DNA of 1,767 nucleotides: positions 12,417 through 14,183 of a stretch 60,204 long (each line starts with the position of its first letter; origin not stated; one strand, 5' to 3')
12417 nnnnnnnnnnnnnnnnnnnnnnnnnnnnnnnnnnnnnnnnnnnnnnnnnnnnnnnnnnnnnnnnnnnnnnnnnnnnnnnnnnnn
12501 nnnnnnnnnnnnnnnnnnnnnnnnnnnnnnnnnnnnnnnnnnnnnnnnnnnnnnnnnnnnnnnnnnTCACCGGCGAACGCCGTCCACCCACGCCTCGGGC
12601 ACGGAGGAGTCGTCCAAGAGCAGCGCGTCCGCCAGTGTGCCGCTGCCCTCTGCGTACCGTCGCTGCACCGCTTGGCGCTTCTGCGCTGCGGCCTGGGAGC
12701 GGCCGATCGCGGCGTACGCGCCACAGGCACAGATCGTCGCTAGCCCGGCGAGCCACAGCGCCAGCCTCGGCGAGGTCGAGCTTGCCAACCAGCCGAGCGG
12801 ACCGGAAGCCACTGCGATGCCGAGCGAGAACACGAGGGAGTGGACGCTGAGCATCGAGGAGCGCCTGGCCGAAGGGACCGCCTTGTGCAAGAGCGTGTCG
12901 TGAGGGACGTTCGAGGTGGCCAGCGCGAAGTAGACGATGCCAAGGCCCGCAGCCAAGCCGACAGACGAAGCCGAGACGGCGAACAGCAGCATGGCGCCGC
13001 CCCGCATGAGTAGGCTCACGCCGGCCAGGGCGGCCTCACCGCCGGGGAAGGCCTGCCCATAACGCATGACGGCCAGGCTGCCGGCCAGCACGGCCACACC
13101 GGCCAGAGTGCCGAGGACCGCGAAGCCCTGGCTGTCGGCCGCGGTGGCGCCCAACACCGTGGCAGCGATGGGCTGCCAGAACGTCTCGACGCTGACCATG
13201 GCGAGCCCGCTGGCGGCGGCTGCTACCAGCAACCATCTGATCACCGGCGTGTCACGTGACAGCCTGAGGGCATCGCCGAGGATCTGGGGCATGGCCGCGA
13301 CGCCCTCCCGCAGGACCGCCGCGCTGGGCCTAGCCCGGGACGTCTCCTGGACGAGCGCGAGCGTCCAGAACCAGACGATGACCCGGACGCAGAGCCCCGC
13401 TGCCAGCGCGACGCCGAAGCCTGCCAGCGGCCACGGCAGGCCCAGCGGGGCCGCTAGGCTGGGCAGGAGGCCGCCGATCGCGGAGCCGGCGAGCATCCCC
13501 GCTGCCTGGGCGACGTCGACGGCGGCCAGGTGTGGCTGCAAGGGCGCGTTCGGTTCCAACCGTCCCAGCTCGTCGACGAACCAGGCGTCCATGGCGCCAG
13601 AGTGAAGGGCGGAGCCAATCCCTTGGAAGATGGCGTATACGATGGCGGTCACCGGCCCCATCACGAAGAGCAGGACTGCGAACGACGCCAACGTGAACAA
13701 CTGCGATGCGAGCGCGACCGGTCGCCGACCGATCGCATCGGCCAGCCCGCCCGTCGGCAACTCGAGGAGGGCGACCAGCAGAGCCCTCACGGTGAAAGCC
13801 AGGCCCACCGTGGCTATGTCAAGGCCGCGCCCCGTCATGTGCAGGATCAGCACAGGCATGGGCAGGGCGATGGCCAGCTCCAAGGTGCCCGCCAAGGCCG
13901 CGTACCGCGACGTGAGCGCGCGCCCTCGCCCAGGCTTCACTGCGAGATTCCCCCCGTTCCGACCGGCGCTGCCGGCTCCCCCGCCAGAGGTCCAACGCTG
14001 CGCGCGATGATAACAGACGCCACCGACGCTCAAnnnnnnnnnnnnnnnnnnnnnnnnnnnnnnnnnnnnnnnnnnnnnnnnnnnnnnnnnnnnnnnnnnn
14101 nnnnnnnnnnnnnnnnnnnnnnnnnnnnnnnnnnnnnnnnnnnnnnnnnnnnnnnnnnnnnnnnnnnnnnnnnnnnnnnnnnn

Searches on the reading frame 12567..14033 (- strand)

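Call 27: search_protein_families(library=pfam, proteins=[window:12567-14033:-], max_evalue=0.00001)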
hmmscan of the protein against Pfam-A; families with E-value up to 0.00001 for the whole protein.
window:12567-14033:- (488 aa): 1 family
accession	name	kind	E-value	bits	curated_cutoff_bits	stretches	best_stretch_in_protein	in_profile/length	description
PF07690.21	MFS_1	-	2.1e-18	66.8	33.4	1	53-369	10-316/347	Major Facilitator Superfamily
